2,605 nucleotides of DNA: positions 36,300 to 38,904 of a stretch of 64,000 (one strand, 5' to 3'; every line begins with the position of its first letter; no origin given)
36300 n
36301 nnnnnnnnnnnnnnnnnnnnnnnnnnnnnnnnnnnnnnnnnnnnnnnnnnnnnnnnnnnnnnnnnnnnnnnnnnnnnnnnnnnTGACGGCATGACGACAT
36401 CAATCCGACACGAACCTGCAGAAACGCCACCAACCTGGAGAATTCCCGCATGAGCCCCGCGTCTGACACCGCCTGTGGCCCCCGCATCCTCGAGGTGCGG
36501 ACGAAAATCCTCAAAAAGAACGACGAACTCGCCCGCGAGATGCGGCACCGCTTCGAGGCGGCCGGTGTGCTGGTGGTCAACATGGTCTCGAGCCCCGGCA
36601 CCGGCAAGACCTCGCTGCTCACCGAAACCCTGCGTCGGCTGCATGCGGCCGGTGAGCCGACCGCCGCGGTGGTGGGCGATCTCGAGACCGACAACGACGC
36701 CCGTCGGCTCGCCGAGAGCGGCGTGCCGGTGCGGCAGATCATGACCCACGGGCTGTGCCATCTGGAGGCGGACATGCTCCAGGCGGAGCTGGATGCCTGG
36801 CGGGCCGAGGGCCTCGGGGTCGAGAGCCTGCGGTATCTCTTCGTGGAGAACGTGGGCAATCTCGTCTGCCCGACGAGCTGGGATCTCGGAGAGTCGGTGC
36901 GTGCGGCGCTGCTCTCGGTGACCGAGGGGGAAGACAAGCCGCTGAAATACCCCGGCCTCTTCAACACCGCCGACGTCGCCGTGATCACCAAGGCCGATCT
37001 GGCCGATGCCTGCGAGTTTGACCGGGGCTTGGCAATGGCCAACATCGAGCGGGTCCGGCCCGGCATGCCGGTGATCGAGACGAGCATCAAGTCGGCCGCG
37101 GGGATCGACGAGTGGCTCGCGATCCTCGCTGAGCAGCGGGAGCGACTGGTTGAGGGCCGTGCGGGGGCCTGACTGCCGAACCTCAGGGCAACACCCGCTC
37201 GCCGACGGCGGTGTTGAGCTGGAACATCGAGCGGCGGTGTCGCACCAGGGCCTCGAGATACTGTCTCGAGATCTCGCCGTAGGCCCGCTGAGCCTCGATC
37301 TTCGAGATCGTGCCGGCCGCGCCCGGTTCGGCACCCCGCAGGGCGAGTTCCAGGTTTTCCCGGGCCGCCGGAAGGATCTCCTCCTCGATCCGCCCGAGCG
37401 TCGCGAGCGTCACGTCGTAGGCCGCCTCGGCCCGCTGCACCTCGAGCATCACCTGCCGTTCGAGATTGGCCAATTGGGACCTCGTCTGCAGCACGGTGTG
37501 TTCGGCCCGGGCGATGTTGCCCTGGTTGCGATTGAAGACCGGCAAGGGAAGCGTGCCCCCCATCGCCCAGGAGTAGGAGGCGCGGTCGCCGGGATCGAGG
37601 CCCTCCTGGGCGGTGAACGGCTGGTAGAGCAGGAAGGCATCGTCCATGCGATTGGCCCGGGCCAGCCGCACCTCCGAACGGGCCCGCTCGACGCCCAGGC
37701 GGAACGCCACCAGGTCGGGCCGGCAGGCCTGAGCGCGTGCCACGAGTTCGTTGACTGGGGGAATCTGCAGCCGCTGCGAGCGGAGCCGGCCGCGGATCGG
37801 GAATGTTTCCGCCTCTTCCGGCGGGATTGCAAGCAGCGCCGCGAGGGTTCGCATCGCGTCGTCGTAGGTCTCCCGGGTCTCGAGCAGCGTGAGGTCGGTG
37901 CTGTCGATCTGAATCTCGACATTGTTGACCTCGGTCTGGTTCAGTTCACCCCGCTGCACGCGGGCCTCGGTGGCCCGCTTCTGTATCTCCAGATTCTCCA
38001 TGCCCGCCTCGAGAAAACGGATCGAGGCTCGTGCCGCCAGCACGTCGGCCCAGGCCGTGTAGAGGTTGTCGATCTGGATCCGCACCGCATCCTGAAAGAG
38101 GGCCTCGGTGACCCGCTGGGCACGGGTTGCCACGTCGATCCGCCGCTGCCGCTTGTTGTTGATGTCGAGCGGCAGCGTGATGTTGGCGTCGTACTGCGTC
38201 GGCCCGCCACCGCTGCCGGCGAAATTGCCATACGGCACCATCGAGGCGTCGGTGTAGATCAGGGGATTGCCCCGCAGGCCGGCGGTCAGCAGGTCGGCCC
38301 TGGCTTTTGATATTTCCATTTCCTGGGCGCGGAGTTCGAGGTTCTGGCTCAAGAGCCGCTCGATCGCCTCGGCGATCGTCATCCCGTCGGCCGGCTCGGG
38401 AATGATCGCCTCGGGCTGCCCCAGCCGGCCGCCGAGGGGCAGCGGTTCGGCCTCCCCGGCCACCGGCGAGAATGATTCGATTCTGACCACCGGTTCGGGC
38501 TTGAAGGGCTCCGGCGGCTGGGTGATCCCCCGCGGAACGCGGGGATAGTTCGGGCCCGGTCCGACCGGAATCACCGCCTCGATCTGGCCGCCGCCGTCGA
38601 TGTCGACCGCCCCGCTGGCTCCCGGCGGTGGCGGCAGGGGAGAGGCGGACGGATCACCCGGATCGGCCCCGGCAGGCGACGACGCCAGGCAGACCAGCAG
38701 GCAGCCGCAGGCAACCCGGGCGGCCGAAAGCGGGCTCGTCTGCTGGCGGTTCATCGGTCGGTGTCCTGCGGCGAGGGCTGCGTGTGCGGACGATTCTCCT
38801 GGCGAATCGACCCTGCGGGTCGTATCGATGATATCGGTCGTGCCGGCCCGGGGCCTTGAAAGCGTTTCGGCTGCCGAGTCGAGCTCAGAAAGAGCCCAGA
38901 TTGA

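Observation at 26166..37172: Complete cytosolic uptake-type [NiFe]-hydrogenase locus with Huc/group-2a-like accessory set in a planctomycete-type genome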

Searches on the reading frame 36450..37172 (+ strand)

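Call 32: search_protein_families(library=pfam, proteins=[window:36450-37172:+], max_evalue=0.01)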
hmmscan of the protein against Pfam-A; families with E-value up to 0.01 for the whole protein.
window:36450-37172:+ (240 aa): 3 families
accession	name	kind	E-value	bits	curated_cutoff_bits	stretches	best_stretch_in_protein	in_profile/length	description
PF02492.25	cobW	-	1.4e-16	61.1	20.7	1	42-208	2-178/180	CobW/HypB/UreG, nucleotide-binding domain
PF13191.12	AAA_16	-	0.0018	19.3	32.6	1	48-134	32-104/167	AAA ATPase domain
PF13604.12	AAA_30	-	0.0089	16.2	27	0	39-99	17-75/191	AAA domain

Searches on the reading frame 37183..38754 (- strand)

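Call 45: search_protein_families(library=pfam, proteins=[window:37183-38754:-], max_evalue=0.001)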
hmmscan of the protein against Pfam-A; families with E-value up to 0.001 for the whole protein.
window:37183-38754:- (523 aa): 1 family
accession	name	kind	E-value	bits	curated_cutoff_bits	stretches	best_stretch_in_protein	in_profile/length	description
PF02321.23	OEP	-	2.6e-37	128.9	22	2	128-308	2-186/187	Outer membrane efflux protein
